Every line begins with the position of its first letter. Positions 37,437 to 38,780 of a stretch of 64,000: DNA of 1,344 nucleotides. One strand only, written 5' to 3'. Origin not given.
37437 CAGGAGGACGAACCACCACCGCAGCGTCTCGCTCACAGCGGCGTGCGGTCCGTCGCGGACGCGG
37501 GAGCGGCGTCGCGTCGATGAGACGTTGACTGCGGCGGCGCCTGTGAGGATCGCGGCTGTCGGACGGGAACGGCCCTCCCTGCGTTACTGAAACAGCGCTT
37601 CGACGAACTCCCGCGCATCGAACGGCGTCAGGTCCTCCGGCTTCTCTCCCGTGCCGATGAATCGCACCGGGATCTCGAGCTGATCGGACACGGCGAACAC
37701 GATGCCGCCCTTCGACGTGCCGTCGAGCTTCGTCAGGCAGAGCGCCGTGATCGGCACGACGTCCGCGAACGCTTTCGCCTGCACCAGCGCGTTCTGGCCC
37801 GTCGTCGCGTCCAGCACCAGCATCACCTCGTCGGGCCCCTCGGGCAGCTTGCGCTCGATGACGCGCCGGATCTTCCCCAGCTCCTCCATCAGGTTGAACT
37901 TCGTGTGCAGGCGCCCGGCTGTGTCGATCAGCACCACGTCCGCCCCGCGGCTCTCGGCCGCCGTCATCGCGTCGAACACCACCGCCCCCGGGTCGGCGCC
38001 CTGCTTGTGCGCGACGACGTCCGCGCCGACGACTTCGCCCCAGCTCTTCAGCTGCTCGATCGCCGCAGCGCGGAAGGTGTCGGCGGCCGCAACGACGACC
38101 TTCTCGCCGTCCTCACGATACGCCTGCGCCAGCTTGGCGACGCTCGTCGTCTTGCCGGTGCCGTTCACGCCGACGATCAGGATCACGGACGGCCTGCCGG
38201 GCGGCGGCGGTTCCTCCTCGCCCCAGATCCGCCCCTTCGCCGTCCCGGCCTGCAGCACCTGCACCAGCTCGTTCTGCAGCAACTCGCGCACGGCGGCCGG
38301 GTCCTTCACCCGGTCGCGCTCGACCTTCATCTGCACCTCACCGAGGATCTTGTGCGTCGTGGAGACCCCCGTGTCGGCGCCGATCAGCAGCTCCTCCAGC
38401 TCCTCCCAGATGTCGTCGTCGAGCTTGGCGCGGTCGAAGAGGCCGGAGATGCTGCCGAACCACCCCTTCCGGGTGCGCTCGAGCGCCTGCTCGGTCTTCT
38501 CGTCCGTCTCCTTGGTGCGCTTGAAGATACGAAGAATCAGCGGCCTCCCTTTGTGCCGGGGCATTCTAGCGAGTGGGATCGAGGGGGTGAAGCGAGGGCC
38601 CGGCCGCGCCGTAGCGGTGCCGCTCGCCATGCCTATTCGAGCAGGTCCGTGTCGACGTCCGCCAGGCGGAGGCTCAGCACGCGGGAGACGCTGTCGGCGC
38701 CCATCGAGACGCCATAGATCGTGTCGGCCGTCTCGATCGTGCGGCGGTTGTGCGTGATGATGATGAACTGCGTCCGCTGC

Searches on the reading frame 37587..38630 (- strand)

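Call 38: search_protein_families(library=pfam, proteins=[window:37587-38630:-])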
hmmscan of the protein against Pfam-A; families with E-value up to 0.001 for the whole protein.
window:37587-38630:- (348 aa): 11 families
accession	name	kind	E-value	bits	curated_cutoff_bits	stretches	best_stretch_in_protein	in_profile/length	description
PF00448.28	SRP54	-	2.5e-75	252.9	22.7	1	147-347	1-195/196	SRP54-type protein, GTPase domain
PF02881.24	SRP54_N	-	4.3e-13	49.7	22.4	1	60-122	4-75/75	SRP54-type protein, helical bundle domain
PF13604.12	AAA_30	-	4.8e-08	33.4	27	1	149-244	20-103/191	AAA domain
PF13191.12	AAA_16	-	4.6e-06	27.7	32.6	1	143-274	20-139/167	AAA ATPase domain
PF13401.12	AAA_22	-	4.9e-06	27.3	27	1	147-256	5-109/130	AAA domain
PF06414.18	Zeta_toxin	-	3.7e-05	23.7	22.3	1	140-189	8-57/199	Zeta toxin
PF03308.22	MeaB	-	4.6e-05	23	23.1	1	144-185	30-71/273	Methylmalonyl Co-A mutase-associated GTPase MeaB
PF25199.1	nSTAND_NTPase5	-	0.00018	21.8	34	1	140-235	34-128/145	Novel STAND NTPase 5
PF13479.12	AAA_24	-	0.0002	21.7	27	1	148-241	3-76/195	AAA domain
PF13245.12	AAA_19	-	0.00026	21.6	25.1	1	148-242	12-103/134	AAA domain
PF01656.29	CbiA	-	0.00031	21.1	25.4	0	157-186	9-38/125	CobQ/CobB/MinD/ParA nucleotide binding domain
